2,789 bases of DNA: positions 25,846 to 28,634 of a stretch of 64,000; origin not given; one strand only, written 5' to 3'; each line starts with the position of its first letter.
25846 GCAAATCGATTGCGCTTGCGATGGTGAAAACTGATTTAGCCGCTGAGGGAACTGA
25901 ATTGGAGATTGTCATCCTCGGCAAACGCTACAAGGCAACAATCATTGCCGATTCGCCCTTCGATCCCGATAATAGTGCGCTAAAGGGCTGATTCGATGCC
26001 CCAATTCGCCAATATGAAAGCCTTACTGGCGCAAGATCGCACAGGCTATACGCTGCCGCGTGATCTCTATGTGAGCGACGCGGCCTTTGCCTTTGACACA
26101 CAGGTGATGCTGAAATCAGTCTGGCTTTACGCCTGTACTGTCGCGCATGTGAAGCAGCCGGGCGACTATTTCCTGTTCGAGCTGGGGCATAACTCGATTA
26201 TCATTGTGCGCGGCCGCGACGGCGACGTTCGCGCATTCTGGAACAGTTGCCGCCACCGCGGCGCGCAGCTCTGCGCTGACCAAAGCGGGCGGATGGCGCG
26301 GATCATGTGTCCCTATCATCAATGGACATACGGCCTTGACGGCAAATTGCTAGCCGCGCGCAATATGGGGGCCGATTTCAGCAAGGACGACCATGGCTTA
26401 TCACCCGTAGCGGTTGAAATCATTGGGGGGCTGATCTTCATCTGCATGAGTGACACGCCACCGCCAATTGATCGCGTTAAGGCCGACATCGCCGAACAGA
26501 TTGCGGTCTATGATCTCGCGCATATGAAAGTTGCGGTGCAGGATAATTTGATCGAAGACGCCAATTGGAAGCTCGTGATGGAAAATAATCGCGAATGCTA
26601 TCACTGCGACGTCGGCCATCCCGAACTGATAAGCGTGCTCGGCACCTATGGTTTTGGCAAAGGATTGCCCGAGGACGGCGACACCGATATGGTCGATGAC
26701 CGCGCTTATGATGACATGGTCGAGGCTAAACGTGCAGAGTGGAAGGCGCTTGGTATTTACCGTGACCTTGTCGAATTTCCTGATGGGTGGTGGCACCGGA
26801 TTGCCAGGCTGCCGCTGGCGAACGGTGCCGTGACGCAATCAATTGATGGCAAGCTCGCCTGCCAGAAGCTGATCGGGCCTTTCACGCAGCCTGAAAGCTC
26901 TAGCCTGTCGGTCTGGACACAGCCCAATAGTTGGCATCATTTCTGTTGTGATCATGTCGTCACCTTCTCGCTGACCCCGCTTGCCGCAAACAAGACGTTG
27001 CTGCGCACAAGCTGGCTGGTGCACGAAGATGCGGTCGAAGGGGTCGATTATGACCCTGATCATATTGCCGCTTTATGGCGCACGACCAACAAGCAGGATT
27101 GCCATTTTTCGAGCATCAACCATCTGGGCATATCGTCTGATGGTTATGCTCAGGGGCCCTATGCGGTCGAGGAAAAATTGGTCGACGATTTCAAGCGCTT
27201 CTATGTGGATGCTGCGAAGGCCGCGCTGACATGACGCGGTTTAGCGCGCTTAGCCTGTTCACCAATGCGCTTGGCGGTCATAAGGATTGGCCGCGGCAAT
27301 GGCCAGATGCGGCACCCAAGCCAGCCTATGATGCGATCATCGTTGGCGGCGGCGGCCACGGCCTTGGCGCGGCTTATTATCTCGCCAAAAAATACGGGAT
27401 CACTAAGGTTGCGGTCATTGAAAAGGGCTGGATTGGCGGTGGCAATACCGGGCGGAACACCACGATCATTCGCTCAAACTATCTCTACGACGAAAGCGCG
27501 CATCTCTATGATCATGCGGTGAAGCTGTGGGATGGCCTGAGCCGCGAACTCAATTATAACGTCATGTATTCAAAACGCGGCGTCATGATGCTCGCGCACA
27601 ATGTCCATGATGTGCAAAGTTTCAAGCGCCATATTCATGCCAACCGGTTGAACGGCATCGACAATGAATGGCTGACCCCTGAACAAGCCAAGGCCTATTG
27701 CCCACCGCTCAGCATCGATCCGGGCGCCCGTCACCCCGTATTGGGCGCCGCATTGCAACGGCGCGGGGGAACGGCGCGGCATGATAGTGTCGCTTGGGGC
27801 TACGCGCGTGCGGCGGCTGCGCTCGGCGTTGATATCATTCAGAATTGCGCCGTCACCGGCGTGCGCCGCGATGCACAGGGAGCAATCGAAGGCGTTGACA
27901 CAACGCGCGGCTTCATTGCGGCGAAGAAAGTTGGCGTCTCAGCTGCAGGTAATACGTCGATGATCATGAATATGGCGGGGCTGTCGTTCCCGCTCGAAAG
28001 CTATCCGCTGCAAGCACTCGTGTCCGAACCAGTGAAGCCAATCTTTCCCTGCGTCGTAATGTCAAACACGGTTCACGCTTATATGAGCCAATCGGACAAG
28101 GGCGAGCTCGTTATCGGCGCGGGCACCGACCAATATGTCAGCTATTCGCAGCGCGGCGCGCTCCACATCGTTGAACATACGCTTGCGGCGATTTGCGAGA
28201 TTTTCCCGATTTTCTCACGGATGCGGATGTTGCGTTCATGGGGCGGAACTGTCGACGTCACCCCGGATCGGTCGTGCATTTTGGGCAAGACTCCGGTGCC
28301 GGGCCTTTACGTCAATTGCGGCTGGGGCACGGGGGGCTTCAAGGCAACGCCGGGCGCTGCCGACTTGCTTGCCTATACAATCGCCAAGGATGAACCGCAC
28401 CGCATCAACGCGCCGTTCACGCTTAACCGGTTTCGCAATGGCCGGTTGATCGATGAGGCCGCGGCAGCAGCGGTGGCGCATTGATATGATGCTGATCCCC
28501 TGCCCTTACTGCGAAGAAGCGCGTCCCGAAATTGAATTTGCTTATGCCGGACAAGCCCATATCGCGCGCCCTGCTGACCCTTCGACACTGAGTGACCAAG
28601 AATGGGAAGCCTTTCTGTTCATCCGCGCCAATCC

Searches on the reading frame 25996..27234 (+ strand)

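Call 40: search_protein_families(library=ncbifam, proteins=[window:25996-27234:+], max_evalue=0.00001)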
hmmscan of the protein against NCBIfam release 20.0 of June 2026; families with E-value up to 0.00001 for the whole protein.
window:25996-27234:+ (412 aa): 5 families
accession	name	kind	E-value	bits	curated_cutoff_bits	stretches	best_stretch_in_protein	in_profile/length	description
NF058607.1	GlBtMonoOxGbcA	equivalog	3.5e-125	417.7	670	1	7-407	20-412/420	glycine betaine monooxygenase oxygenase subunit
NF042946.1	3PPDioc_HcaE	equivalog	3.9e-27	95.4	830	1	16-218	13-224/450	3-phenylpropionate/cinnamic acid dioxygenase subunit alpha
NF041684.1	ant_diox_AndAc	equivalog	1.1e-24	86.8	750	1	15-208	18-222/418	anthranilate 1,2-dioxygenase large subunit AndAc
TIGR03229.1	benzo_1_2_benA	equivalog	2.2e-24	86.1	780.95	1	14-208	10-215/433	benzoate 1,2-dioxygenase large subunit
TIGR03228.1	anthran_1_2_A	equivalog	1.9e-22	79.6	671.9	1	18-213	14-218/438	anthranilate 1,2-dioxygenase large subunit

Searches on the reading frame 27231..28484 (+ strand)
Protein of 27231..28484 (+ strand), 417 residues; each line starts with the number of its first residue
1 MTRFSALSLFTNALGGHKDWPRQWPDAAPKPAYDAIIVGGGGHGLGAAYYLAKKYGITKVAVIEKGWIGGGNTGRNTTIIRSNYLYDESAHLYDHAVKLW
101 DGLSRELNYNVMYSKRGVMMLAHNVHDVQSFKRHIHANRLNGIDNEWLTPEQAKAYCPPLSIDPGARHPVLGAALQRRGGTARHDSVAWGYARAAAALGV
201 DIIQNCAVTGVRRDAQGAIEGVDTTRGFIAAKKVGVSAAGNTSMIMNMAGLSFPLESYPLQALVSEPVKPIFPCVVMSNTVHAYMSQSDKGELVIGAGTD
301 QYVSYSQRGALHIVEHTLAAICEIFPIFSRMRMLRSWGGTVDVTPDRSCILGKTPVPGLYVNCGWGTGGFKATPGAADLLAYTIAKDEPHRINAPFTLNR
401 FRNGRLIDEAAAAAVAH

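Call 40: search_protein_families(library=ncbifam, proteins=[window:27231-28484:+], max_evalue=0.00001)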
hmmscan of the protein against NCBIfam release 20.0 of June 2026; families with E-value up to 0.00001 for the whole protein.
window:27231-28484:+ (417 aa): 12 families
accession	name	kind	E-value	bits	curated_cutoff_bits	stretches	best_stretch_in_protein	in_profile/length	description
TIGR01373.1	soxB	subfamily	1.2e-211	702.9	529.45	1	3-409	1-407/407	sarcosine oxidase subunit beta family protein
TIGR02352.1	thiamin_ThiO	equivalog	7.5e-22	77.9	250.8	1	36-386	2-349/351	glycine oxidase ThiO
NF001933.0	PRK00711.1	subfamily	8.5e-22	77.7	383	1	107-404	126-419/429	D-amino acid dehydrogenase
NF008425.0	PRK11259.1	equivalog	9.2e-20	70.9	257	1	32-402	4-376/377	N-methyl-L-tryptophan oxidase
NF050086.1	pipecolate_AmaA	exception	1.2e-16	60.3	600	1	111-398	116-394/425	L-pipecolate oxidase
TIGR01377.1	soxA_mon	subfamily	4.8e-16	58.5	479.65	1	33-260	1-218/381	amino oxidase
NF008726.1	PRK11728.1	equivalog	9.2e-11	41.2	299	1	33-252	1-212/389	L-2-hydroxyglutarate oxidase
TIGR03364.1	HpnW_proposed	hypoth_equivalog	3.8e-08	32.8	285.1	0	33-236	1-191/365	TIGR03364 family FAD-dependent oxidoreductase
NF004991.0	PRK06370.1-3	subfamily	4.1e-07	28.9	620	1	20-84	23-89/509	FAD-containing oxidoreductase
TIGR00292.1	TIGR00292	equivalog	2.2e-06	27.1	148.3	1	33-73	22-61/254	sulfide-dependent adenosine diphosphate thiazole synthase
TIGR03329.1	Phn_aa_oxid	hypoth_equivalog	4.1e-06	25.8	632.8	0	33-345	25-351/460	putative aminophosphonate oxidoreductase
NF008313.0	PRK11101.1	equivalog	8.4e-06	24.6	425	0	33-225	9-190/548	anaerobic glycerol-3-phosphate dehydrogenase subunit A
